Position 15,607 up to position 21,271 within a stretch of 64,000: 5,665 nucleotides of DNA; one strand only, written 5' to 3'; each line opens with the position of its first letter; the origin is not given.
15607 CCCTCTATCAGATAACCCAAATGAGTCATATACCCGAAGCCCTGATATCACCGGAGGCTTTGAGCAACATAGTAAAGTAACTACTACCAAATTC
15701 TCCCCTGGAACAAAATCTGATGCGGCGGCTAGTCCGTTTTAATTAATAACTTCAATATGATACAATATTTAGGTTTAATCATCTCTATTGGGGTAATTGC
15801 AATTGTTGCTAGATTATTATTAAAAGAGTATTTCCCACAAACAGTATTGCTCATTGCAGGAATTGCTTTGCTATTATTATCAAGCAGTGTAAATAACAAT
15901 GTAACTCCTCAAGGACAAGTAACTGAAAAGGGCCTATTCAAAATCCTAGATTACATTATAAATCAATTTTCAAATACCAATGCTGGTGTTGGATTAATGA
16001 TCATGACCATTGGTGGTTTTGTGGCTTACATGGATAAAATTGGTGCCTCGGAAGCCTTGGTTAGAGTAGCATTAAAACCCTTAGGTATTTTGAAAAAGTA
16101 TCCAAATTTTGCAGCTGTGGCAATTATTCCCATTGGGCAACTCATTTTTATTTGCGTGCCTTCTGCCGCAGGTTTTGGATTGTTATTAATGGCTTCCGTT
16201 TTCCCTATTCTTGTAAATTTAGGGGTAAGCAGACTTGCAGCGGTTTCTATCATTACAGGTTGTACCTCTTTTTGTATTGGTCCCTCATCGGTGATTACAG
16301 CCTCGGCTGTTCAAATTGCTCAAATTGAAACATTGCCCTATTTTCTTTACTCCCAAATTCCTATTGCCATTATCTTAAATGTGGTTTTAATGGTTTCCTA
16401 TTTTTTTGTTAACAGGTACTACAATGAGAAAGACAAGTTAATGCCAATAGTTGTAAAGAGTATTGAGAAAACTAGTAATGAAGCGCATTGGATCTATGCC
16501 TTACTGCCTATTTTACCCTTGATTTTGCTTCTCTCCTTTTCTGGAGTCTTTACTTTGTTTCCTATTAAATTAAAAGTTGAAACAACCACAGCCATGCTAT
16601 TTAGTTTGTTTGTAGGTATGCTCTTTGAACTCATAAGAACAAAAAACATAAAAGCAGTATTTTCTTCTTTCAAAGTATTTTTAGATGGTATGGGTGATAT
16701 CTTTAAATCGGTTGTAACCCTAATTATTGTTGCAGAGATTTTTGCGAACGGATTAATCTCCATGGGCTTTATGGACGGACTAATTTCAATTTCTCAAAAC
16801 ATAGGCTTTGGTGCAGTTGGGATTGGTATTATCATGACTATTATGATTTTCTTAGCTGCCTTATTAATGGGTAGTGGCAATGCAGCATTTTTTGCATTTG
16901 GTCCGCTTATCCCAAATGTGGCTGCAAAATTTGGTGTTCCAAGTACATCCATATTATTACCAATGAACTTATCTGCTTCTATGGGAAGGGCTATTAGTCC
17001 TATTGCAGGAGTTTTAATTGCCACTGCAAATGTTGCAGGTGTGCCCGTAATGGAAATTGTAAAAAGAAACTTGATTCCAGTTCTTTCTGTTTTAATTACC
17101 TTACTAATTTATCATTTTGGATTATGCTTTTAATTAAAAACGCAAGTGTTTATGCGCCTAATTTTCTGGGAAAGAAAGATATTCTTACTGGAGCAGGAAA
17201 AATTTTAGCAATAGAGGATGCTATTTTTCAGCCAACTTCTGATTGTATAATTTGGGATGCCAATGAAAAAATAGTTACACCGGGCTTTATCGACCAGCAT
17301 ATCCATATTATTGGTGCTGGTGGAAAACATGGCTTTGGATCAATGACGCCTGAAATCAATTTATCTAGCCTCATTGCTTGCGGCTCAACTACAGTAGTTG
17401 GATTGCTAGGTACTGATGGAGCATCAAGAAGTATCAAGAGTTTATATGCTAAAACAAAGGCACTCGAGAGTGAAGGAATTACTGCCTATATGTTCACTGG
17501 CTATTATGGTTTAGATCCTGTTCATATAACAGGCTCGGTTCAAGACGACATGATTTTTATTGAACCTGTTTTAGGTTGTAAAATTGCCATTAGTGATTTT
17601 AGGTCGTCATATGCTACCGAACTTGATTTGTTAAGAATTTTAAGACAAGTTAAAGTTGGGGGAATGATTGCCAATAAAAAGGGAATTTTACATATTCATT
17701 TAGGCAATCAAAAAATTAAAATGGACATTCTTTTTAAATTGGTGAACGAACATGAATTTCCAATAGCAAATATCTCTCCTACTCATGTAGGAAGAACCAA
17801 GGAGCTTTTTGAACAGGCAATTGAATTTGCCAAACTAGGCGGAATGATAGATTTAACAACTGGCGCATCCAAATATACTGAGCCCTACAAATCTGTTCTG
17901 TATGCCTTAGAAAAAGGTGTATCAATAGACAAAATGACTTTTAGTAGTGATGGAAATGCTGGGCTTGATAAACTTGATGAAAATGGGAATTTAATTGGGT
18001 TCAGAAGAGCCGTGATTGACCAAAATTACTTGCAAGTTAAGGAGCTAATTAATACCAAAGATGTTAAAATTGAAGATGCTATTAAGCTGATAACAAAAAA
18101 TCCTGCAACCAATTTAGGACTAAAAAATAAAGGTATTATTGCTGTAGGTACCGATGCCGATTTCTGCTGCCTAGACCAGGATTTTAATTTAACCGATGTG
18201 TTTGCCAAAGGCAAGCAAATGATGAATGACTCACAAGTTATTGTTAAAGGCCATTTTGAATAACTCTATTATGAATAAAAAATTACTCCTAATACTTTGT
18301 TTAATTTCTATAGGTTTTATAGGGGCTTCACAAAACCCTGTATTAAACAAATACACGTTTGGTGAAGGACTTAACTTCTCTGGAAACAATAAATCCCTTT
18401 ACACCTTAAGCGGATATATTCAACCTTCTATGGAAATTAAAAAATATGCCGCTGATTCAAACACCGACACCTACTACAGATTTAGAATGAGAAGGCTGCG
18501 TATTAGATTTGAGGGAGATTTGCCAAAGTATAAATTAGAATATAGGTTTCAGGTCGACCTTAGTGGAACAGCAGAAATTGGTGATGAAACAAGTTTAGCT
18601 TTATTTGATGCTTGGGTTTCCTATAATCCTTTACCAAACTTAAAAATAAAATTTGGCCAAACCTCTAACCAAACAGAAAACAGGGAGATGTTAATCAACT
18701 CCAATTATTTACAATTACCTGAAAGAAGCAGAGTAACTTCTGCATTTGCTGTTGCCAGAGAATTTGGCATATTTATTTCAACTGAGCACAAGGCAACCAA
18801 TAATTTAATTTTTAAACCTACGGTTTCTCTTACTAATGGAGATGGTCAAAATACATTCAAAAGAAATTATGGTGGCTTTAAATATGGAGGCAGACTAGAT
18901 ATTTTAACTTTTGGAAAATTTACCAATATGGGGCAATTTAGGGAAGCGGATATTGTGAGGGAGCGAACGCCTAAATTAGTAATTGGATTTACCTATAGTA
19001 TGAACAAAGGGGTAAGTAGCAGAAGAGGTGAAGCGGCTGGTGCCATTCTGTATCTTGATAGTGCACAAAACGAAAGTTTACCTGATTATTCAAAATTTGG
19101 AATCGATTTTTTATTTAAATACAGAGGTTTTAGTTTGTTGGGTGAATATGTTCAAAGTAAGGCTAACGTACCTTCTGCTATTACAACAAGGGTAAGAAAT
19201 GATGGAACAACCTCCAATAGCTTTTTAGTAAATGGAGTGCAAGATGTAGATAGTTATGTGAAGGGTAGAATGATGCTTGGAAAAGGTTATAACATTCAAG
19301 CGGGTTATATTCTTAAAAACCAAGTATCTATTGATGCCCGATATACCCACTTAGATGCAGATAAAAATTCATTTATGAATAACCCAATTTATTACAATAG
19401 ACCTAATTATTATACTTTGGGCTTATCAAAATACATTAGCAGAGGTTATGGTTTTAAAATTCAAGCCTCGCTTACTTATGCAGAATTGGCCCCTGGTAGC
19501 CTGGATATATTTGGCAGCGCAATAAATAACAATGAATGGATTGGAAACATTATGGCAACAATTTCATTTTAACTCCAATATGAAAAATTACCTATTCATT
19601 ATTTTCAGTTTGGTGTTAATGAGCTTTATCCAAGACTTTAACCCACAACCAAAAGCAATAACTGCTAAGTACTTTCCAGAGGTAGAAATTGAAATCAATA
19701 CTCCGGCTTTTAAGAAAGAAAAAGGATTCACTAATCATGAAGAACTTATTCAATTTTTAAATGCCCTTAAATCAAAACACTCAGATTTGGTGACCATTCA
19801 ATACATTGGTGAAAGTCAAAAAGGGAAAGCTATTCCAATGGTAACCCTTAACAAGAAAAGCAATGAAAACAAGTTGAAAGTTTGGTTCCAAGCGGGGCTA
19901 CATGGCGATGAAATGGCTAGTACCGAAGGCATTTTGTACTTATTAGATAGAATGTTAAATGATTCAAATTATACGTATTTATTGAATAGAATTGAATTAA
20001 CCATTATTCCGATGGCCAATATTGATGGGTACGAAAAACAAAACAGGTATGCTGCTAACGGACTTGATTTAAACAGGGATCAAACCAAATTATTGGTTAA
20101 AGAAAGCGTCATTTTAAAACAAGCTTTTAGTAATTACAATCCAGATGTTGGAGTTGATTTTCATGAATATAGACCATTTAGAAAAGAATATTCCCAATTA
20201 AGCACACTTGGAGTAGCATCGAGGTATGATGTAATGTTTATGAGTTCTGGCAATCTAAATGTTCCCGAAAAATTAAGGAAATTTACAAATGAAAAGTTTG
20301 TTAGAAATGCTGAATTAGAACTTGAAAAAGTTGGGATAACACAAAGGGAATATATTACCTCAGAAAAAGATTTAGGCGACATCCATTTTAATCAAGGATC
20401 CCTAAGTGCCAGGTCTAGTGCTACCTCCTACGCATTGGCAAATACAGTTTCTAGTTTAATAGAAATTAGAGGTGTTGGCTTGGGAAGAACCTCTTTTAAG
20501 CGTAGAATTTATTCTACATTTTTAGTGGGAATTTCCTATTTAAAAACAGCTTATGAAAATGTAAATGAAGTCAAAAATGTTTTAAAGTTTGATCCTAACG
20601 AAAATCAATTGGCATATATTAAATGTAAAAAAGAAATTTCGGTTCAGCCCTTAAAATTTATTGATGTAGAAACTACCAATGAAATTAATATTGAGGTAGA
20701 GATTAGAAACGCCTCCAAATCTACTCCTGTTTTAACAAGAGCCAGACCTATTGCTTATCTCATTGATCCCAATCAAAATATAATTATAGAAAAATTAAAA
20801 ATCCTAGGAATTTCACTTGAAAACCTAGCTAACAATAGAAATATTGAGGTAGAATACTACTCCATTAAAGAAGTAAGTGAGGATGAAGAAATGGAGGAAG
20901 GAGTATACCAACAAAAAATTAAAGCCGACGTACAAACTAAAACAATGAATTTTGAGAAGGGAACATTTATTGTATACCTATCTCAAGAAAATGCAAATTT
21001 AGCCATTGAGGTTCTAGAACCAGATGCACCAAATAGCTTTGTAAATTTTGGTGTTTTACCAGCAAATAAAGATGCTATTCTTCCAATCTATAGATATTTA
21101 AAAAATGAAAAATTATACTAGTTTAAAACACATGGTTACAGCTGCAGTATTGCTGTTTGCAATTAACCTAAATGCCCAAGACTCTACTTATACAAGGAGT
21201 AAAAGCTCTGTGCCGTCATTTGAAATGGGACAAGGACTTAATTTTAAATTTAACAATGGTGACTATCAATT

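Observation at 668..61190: Strongly over-represented DNA word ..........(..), family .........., in intergenic DNA and in several reading frames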

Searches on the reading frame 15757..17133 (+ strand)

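Call 28: search_protein_families(library=pfam, proteins=[window:15757-17133:+])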
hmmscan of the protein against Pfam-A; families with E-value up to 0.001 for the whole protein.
window:15757-17133:+ (458 aa): 1 family
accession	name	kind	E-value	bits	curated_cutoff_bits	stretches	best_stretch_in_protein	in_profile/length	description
PF03606.21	DcuC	-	2.7e-77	260.7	23.1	1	5-452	1-455/461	C4-dicarboxylate anaerobic carrier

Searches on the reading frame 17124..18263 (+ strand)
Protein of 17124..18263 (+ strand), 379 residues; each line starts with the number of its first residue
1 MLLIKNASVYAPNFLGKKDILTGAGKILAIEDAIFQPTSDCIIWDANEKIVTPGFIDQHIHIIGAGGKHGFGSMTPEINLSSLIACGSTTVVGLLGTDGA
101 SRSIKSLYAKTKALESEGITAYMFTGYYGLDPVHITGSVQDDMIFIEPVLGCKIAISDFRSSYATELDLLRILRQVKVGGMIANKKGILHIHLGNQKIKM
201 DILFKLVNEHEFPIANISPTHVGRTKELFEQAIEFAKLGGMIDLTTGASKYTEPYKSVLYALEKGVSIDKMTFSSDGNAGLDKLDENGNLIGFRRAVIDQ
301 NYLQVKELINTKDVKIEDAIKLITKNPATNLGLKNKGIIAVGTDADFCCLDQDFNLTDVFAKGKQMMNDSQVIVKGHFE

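Call 29: search_protein_families(library=pfam, proteins=[window:17124-18263:+])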
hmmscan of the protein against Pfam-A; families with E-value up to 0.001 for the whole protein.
window:17124-18263:+ (379 aa): 2 families
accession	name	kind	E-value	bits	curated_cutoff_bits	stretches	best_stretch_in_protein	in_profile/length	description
PF07969.17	Amidohydro_3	-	8.4e-15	55.6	29.7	2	293-354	386-448/472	Amidohydrolase family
PF01979.26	Amidohydro_1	-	4.1e-14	53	25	1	50-376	1-342/345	Amidohydrolase family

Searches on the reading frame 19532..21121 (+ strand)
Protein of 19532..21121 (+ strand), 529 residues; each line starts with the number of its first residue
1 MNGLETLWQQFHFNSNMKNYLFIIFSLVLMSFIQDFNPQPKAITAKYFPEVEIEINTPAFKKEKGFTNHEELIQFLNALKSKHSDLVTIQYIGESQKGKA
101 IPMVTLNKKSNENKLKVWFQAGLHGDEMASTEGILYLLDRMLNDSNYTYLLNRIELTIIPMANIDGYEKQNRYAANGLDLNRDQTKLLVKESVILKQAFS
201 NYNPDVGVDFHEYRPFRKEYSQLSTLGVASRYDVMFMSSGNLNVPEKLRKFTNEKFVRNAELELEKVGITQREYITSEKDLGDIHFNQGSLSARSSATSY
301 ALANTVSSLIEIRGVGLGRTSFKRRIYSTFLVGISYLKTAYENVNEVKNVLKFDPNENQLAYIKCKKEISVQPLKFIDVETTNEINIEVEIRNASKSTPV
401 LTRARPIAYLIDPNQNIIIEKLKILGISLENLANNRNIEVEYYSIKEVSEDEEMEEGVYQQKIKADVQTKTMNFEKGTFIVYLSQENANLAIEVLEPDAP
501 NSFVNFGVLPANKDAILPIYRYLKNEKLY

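Call 29: search_protein_families(library=pfam, proteins=[window:19532-21121:+])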
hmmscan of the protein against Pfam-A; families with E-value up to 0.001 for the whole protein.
window:19532-21121:+ (529 aa): 2 families
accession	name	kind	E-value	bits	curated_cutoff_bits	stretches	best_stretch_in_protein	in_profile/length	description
PF00246.29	Peptidase_M14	-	4.9e-24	85.9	21.6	1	73-183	2-132/286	Zinc carboxypeptidase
PF24827.1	AstE_AspA_cat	-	1.9e-06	28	25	1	116-183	4-63/192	Succinylglutamate desuccinylase/Aspartoacylase catalytic domain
